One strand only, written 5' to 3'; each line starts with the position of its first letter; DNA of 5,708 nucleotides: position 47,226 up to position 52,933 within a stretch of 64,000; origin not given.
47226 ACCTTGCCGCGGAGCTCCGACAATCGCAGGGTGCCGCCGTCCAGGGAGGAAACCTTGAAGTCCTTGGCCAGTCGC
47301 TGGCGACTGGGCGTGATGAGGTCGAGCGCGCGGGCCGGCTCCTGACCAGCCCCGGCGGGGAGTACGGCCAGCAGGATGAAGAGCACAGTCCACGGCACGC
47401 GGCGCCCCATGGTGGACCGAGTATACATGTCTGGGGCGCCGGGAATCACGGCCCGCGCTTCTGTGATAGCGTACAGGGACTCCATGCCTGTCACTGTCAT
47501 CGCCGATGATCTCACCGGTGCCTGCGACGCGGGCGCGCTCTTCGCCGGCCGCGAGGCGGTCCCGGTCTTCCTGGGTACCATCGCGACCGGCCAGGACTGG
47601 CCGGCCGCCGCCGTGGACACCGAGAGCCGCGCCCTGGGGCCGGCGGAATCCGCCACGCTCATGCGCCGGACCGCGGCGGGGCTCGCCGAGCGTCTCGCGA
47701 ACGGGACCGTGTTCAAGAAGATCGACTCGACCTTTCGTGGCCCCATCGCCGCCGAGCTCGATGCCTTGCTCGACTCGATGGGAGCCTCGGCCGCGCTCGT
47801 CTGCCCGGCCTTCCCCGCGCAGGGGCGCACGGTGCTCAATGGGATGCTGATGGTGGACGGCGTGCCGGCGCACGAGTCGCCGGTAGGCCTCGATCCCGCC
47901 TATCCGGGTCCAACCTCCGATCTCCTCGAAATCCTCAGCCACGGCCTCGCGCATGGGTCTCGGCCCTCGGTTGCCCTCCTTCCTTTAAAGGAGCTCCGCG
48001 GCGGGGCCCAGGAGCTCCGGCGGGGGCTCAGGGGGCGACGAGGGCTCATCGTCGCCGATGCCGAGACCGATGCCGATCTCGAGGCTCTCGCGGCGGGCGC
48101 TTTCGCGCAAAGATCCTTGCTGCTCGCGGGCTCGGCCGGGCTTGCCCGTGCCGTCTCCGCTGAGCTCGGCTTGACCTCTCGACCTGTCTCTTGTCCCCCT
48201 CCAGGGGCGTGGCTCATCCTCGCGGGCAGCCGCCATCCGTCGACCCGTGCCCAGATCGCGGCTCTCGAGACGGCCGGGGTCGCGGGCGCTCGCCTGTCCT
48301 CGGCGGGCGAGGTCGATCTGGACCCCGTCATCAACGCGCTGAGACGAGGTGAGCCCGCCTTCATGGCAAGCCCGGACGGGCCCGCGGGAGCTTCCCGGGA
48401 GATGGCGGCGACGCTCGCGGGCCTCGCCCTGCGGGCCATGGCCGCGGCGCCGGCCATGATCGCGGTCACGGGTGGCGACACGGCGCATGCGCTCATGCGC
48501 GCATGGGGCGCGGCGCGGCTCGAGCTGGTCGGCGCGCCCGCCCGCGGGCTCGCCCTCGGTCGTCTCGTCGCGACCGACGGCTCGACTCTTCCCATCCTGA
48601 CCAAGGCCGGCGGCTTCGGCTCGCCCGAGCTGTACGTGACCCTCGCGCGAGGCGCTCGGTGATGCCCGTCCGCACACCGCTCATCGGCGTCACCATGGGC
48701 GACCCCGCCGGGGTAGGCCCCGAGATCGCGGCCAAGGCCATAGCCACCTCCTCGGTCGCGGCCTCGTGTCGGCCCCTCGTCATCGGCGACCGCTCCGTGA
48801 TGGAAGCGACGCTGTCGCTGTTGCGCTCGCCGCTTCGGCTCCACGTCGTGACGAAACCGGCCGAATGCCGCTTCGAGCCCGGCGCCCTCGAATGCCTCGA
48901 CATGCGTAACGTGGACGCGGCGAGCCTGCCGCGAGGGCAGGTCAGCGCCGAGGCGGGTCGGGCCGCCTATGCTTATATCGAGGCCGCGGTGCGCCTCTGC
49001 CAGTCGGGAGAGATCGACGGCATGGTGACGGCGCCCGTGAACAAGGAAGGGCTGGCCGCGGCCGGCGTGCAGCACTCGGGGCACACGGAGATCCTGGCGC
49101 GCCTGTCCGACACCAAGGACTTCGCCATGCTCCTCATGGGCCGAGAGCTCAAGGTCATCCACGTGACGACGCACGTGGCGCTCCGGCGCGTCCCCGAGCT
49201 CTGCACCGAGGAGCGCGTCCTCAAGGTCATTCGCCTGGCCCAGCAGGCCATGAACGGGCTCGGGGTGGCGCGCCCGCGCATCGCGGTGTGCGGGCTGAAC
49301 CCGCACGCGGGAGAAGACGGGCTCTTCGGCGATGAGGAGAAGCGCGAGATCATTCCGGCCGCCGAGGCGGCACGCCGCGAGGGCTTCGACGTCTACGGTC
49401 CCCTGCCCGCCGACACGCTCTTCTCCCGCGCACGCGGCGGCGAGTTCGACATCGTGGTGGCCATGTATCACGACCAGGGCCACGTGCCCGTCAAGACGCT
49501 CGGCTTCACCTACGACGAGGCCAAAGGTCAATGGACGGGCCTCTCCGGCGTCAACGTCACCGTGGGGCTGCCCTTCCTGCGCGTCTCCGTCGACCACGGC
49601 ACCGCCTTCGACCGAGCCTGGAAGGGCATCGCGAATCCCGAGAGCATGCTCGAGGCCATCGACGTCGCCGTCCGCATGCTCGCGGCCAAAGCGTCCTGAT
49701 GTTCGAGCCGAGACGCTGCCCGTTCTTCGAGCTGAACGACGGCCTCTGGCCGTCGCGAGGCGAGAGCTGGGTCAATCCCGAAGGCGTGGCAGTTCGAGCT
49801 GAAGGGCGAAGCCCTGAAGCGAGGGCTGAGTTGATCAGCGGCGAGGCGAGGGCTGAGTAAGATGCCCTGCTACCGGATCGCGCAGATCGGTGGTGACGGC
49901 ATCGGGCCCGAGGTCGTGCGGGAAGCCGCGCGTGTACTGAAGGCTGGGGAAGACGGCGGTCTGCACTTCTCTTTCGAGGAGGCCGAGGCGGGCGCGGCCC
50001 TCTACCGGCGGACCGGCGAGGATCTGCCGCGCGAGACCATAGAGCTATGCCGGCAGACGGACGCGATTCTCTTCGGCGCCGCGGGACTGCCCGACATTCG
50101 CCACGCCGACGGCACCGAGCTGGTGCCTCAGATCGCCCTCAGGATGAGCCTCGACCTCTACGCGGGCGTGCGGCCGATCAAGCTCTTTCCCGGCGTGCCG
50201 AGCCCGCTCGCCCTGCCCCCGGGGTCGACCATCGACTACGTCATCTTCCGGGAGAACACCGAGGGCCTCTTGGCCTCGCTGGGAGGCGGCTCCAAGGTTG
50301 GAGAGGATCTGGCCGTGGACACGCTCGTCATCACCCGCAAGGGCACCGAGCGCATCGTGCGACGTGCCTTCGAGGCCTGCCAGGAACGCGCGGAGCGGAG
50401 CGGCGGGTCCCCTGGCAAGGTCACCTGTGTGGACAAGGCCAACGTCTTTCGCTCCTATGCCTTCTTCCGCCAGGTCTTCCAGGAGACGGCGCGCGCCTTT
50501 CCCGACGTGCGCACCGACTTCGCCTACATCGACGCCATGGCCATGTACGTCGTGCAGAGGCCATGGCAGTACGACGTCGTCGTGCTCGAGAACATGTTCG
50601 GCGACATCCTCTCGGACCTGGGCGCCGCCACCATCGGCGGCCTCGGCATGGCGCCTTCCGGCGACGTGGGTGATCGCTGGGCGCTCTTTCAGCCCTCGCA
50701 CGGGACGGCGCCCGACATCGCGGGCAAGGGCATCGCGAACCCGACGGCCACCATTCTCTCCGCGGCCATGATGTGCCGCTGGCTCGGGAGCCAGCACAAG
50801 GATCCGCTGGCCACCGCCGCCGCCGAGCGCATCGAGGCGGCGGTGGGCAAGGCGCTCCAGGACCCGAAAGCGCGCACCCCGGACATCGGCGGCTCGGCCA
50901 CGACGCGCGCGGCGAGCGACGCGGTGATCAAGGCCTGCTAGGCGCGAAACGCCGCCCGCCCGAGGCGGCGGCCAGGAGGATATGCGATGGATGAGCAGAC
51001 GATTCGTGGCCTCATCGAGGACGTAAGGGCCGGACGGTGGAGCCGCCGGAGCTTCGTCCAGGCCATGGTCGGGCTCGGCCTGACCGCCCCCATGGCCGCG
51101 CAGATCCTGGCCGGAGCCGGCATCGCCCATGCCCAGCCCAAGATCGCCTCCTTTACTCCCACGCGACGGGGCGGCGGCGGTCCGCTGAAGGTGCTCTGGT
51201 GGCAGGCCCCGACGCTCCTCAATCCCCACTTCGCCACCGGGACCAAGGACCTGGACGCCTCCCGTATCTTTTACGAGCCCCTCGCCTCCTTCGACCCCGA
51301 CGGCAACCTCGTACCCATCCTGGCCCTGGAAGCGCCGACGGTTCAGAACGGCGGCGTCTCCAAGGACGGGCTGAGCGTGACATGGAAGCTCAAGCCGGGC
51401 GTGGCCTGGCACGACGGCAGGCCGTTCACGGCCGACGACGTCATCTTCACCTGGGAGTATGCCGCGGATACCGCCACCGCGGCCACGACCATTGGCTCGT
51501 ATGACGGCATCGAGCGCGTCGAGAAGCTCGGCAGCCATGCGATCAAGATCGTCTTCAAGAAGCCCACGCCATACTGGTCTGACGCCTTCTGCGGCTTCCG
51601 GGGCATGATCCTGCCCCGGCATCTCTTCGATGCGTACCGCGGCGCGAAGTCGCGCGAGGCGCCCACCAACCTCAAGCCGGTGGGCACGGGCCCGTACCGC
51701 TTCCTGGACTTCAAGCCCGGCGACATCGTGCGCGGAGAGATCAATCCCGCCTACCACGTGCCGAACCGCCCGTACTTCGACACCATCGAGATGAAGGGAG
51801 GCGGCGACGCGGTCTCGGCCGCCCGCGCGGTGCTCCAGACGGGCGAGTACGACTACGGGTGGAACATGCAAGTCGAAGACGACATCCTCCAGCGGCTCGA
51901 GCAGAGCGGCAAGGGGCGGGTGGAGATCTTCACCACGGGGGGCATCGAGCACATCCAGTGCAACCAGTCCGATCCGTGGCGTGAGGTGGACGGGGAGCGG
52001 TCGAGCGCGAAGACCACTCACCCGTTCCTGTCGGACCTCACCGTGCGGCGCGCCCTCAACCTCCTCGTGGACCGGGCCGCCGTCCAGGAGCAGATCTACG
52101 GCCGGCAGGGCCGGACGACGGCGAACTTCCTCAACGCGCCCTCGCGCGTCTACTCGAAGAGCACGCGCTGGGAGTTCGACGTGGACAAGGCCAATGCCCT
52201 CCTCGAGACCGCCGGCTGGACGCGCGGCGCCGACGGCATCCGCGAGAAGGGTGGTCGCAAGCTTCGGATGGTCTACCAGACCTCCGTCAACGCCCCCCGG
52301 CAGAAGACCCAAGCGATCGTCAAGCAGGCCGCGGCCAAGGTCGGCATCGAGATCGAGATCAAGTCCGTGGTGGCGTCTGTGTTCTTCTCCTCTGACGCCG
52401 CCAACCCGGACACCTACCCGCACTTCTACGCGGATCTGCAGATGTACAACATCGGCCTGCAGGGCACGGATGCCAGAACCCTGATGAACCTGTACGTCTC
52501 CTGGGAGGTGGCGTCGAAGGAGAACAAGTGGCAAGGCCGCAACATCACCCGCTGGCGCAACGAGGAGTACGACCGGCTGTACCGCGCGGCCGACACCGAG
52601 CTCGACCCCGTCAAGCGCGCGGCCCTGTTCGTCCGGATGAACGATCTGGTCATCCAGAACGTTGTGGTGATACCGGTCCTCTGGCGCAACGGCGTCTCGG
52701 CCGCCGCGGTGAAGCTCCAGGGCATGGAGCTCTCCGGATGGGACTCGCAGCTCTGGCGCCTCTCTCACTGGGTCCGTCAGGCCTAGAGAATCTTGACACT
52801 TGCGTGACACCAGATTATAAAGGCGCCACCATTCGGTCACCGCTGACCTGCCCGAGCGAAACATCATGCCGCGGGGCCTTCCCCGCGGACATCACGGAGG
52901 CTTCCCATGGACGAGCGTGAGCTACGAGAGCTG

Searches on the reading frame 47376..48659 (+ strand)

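Call 23: search_protein_families(library=pfam, proteins=[window:47376-48659:+], max_evalue=0.00001)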
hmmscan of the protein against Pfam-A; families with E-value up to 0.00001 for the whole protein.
window:47376-48659:+ (428 aa): 2 families
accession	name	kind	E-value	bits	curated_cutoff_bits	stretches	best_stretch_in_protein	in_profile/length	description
PF07005.16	SBD_N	-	7.8e-47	160.4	25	1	40-259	2-229/230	Sugar-binding N-terminal domain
PF17042.10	NBD_C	-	5.9e-14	53.3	28.3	1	280-418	1-166/168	Nucleotide-binding C-terminal domain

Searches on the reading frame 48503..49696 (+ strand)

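Call 25: search_protein_families(library=pfam, proteins=[window:48503-49696:+], max_evalue=0.00001)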
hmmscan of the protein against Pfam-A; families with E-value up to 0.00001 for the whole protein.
window:48503-49696:+ (398 aa): 1 family
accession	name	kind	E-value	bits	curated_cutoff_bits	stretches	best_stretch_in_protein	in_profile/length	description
PF04166.17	PdxA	-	2.2e-109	365.8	27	1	88-389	2-286/286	Pyridoxal phosphate biosynthetic protein PdxA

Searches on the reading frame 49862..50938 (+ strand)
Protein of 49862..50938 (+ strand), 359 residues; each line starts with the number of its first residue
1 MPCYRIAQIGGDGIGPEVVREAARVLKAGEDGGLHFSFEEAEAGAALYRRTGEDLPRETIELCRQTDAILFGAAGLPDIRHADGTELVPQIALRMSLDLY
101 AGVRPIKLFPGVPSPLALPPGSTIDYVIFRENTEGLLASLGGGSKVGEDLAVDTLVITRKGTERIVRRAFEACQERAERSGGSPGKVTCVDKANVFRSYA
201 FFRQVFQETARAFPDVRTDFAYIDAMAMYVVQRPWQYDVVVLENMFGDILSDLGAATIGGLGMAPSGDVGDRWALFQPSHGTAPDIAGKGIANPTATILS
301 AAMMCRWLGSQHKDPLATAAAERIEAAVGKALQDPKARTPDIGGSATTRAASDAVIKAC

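Call 25: search_protein_families(library=pfam, proteins=[window:49862-50938:+], max_evalue=0.00001)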
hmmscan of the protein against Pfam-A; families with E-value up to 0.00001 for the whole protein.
window:49862-50938:+ (359 aa): 1 family
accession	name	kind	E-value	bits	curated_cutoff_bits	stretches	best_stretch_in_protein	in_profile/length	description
PF00180.25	Iso_dh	-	1.1e-93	314.7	27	1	6-354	2-347/348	Isocitrate/isopropylmalate dehydrogenase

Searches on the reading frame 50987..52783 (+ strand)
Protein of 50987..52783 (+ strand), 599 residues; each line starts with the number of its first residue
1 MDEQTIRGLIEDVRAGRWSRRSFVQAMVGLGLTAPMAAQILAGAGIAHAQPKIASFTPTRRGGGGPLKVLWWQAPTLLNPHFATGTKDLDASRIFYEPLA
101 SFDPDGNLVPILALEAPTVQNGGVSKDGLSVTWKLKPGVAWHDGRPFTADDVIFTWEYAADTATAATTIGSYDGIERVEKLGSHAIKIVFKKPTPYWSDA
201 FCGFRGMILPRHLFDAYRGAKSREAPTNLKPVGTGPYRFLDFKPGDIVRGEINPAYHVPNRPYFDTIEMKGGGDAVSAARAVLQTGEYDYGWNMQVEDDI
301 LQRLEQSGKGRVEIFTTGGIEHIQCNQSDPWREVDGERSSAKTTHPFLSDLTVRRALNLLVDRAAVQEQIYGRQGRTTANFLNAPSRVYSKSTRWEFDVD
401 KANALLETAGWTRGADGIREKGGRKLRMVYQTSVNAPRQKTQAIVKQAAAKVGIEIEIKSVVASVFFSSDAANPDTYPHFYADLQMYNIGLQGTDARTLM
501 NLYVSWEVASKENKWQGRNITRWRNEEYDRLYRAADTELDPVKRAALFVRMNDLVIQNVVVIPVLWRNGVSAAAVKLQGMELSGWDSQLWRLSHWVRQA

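Call 25: search_protein_families(library=pfam, proteins=[window:50987-52783:+], max_evalue=0.00001)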
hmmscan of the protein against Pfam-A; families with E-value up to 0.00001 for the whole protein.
window:50987-52783:+ (599 aa): 1 family
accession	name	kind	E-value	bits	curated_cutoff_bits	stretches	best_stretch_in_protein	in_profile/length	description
PF00496.27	SBP_bac_5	-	7.7e-68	229.7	32.4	1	110-505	4-362/368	Bacterial extracellular solute-binding proteins, family 5 Middle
